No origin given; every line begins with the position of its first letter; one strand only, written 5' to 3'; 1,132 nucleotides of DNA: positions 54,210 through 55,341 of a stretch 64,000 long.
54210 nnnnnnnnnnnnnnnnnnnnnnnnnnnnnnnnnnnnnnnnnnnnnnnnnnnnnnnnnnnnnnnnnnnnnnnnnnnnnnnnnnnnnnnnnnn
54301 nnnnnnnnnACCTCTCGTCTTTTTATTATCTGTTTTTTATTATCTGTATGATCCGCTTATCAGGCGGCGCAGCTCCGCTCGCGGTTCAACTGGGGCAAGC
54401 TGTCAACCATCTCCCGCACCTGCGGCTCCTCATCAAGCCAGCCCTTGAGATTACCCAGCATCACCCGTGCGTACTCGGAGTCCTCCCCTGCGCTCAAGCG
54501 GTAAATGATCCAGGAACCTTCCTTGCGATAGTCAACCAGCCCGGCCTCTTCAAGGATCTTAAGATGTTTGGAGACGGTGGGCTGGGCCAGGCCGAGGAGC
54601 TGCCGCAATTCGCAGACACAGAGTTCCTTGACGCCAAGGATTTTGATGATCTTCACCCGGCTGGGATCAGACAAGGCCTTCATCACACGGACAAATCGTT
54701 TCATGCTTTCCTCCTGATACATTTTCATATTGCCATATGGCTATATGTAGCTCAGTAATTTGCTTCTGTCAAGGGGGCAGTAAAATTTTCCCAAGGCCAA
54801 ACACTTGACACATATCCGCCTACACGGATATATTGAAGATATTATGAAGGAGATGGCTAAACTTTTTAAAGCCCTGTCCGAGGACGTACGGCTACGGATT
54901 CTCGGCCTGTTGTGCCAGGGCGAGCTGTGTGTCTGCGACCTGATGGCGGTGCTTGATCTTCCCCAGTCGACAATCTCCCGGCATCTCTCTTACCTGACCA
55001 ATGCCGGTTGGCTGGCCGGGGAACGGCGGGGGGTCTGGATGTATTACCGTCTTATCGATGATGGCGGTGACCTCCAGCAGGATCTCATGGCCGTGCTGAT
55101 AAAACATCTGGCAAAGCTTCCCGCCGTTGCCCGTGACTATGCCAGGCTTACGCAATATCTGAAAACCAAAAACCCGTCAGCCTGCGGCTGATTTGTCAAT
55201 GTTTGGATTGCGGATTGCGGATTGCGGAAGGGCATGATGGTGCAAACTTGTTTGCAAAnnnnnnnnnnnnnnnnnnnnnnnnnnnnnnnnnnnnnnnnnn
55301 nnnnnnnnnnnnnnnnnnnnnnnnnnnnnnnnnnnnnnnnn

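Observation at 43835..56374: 12.5-kb metalloid island with an atypical gene set: two ArsR, ArsP-like plus second COG0701 permease, Sec-ORF, Trx-like, ArsC, RND pump, TlpA/CcdA, Acr3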

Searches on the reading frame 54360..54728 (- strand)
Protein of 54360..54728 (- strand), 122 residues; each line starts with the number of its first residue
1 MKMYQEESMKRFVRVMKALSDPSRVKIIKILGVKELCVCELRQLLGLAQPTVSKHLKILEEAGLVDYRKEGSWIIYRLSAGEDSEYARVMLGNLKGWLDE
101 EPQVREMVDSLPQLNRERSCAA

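Call 5: search_protein_families(library=pfam, proteins=[window:54360-54728:-])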
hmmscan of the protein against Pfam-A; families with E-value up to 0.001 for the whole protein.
window:54360-54728:- (122 aa): 7 families
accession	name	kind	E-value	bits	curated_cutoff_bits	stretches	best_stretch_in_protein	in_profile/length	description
PF01022.26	HTH_5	-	2e-17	63.2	22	1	21-67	1-47/47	Bacterial regulatory protein, arsR family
PF12840.13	HTH_20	-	1.8e-09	37.9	27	1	19-67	1-50/51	Helix-turn-helix domain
PF12802.13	MarR_2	-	0.00012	22.6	27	1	40-69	25-54/61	MarR family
PF01325.25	Fe_dep_repress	-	0.00021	21.9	26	1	40-70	27-57/60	Iron dependent repressor, N-terminal DNA binding domain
PF13412.12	HTH_24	-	0.00026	21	21.9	1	40-65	22-47/48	Winged helix-turn-helix DNA-binding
PF13601.12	HTH_34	-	0.00041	20.9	27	1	24-70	2-49/80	Winged helix DNA-binding domain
PF13545.12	HTH_Crp_2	-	0.00063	20.1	27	0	43-75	30-61/70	Crp-like helix-turn-helix domain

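Call 6: search_protein_families(library=ncbifam, proteins=[window:54360-54728:-])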
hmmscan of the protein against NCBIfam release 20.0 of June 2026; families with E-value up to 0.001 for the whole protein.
window:54360-54728:- (122 aa): 11 families
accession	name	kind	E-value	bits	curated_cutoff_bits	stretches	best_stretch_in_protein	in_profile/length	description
NF033788.1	HTH_metalloreg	subfamily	3.1e-28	97.4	55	1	13-81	2-71/77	metalloregulator ArsR/SmtB family transcription factor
NF007528.0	PRK10141.1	subfamily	2.2e-18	66.2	97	1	12-115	6-107/117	metalloregulator ArsR/SmtB family transcription factor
NF033789.1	repress_SdpR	subfamily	1.7e-16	59.9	100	1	15-79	1-65/79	autorepressor SdpR family transcription factor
NF040642.1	sulf_sens_BigR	equivalog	3.1e-13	49.6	155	1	13-81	11-79/95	sulfite-sensing transcriptional repressor BigR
NF041413.1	ArsR_Rv2640c_fam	equivalog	1.1e-11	45.1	155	1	13-79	34-102/118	Rv2640c family ArsR-like transcriptional regulator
NF045707.1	Dbac_1936_reg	equivalog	3.1e-11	43.2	115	1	9-79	4-74/99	ArsR/SmtB-type metalloregulator TsoR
NF047906.1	CdPbTransRegCmtR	equivalog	5e-09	36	150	1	7-80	6-79/104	Cd(II)/Pb(II)-sensing metalloregulatory transcriptional regulator CmtR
NF053602.1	Phr_regulator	exception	1.5e-07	31.2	320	1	14-70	4-60/191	heat shock transcription regulator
NF053755.1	MsvR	equivalog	2e-07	30.9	220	1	16-69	7-60/236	transcriptional factor MsvR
NF052532.1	TransRegPagRBaca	equivalog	4.7e-05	23.4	170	1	10-65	15-71/99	transcriptional repressor PagR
NF040939.2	trans_reg_lrs14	equivalog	8.5e-05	22.5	90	1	5-70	5-71/103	Lrs14 family HTH-type transcriptional regulator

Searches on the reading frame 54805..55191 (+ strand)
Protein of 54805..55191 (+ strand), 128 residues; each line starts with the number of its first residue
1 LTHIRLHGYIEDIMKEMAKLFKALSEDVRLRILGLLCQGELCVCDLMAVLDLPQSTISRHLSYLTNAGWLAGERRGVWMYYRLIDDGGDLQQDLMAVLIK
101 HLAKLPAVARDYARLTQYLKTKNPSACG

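Call 7: search_protein_families(library=ncbifam, proteins=[window:54805-55191:+], max_evalue=0.01)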
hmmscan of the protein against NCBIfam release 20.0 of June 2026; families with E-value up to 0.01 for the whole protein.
window:54805-55191:+ (128 aa): 12 families
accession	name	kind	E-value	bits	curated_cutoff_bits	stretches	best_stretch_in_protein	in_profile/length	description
NF033788.1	HTH_metalloreg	subfamily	2.8e-25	87.9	55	1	17-86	1-71/77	metalloregulator ArsR/SmtB family transcription factor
NF007528.0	PRK10141.1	subfamily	1.3e-16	60.5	97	1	18-83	7-73/117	metalloregulator ArsR/SmtB family transcription factor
NF041413.1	ArsR_Rv2640c_fam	equivalog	6e-13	49.2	155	1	15-86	30-104/118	Rv2640c family ArsR-like transcriptional regulator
NF033789.1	repress_SdpR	subfamily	1.9e-12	46.9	100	1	21-83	2-64/79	autorepressor SdpR family transcription factor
NF040642.1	sulf_sens_BigR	equivalog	1e-10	41.5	155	1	14-86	7-79/95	sulfite-sensing transcriptional repressor BigR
NF045707.1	Dbac_1936_reg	equivalog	1.9e-10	40.6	115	1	14-86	4-76/99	ArsR/SmtB-type metalloregulator TsoR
NF052532.1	TransRegPagRBaca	equivalog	2.2e-09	37.3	170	1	1-83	1-83/99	transcriptional repressor PagR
NF047906.1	CdPbTransRegCmtR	equivalog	2.8e-08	33.6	150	1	13-94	7-86/104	Cd(II)/Pb(II)-sensing metalloregulatory transcriptional regulator CmtR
NF053755.1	MsvR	equivalog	3.2e-05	23.7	220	1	19-70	5-56/236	transcriptional factor MsvR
TIGR02277.1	PaaX_trns_reg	equivalog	0.0013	18.3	264.55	1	45-88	25-68/279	phenylacetic acid degradation operon negative regulatory protein PaaX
NF053602.1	Phr_regulator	exception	0.0027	17.3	320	1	16-72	1-57/191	heat shock transcription regulator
TIGR01884.1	cas_HTH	subfamily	0.0072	15.7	60.2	1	10-75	125-192/202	CRISPR-associated CARF protein Csa3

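Call 8: search_protein_families(library=pfam, proteins=[window:54805-55191:+], max_evalue=0.01)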
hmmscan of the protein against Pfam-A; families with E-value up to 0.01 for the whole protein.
window:54805-55191:+ (128 aa): 8 families
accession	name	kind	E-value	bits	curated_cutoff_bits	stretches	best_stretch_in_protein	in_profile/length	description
PF01022.26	HTH_5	-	6.9e-16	58.3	22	1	28-68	3-43/47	Bacterial regulatory protein, arsR family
PF25213.1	HVO_A0261_N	-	2.5e-05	24.5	35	1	27-74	11-58/86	HVO_A0261 N-terminal domain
PF12840.13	HTH_20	-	6e-05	23.4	27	1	24-68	1-46/51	Helix-turn-helix domain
PF09339.16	HTH_IclR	-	0.0008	19.6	22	1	38-71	16-49/52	IclR helix-turn-helix domain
PF12802.13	MarR_2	-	0.0014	19.2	27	1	30-73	8-53/61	MarR family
PF07848.18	PaaX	-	0.0016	19.1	24.8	1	45-86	28-69/70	PaaX-like protein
PF13384.12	HTH_23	-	0.002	18.3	24.6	1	24-65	2-42/50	Homeodomain-like domain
PF01978.25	TrmB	-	0.0039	17.4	25.6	1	34-84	16-65/68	Sugar-specific transcriptional regulator TrmB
